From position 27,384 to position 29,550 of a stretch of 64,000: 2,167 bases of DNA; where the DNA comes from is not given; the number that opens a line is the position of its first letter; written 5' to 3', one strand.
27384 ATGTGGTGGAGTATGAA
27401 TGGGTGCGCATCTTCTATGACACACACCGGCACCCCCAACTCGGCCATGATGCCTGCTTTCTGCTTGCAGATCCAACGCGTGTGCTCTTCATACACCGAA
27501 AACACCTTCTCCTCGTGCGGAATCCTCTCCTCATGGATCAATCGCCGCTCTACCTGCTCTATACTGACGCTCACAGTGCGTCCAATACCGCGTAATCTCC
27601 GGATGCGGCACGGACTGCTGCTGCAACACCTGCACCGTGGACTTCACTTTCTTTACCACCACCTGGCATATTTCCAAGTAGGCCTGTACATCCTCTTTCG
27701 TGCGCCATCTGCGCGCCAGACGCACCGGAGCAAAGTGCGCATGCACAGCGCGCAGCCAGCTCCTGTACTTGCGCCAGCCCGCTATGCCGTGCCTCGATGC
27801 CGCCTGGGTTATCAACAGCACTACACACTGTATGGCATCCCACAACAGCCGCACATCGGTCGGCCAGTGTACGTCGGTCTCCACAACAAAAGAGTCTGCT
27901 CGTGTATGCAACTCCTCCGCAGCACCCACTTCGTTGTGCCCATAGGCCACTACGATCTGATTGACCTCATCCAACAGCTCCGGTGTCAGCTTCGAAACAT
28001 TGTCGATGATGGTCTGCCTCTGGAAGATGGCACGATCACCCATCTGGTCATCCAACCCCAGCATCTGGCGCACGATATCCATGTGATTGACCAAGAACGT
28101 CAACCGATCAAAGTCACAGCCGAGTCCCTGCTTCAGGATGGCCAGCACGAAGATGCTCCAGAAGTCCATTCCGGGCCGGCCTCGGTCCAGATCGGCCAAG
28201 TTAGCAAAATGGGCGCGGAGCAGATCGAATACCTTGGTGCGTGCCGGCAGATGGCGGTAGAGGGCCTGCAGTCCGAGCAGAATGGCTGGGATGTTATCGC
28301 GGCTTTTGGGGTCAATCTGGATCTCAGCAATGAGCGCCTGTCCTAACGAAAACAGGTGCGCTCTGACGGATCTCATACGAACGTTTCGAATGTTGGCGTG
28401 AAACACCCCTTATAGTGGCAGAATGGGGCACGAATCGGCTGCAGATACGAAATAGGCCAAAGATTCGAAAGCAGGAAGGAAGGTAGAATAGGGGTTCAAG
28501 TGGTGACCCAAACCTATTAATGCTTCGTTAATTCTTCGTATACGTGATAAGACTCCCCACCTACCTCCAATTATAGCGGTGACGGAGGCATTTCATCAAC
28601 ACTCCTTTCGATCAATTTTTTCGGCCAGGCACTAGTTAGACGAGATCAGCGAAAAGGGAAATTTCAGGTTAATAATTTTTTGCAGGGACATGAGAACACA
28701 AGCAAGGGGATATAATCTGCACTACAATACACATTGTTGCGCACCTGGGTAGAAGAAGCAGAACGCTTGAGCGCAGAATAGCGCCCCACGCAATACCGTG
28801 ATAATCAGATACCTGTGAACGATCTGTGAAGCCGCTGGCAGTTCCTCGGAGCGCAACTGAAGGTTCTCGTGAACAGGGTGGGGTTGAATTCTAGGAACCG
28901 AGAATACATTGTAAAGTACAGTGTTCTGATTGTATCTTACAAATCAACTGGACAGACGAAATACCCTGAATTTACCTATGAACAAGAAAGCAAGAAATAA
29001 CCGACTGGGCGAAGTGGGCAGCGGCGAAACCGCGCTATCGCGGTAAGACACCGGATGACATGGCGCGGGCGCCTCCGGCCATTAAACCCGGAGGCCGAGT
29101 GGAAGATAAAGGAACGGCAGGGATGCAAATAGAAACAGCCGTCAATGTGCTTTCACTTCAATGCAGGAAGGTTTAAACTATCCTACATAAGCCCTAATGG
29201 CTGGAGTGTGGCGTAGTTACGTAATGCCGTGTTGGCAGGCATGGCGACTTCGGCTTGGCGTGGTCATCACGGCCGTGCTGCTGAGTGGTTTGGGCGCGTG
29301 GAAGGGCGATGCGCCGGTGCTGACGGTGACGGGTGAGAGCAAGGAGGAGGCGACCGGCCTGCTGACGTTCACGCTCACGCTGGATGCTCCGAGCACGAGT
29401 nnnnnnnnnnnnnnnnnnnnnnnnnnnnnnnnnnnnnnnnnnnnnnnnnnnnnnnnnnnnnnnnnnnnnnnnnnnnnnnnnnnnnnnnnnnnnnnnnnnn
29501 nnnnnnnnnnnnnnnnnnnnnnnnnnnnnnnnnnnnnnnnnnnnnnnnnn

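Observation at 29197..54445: A 25-kb Calx-beta mega-gene (about 8,400 codons, on the order of 70 Calx-beta modules)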

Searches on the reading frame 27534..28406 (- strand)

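Call 14: search_protein_families(library=pfam, proteins=[window:27534-28406:-], max_evalue=0.001)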
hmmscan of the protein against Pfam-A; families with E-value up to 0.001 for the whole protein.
window:27534-28406:- (291 aa): 0 families

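Call 60: search_protein_families(library=ncbifam, proteins=[window:27534-28406:-], max_evalue=0.001)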
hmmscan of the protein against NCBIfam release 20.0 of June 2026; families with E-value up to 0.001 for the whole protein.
window:27534-28406:- (291 aa): 2 families
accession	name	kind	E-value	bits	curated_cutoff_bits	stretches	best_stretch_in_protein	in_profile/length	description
NF033593.1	transpos_ISNCY_1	equivalog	1.2e-58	198.9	325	1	31-282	1-259/444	ISNCY family transposase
NF033578.1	transpos_IS5_1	equivalog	7e-06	25.4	275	1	68-260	36-230/419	IS5 family transposase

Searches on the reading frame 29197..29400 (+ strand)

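Call 9: search_protein_families(library=pfam, proteins=[window:29197-29400:+], max_evalue=10)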
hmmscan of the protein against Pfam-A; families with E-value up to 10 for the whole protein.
window:29197-29400:+ (68 aa): 1 family
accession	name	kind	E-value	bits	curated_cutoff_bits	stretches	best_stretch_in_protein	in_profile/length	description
PF19629.4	DUF6133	-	0.052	14.1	27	1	17-49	26-58/65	Family of unknown function (DUF6133)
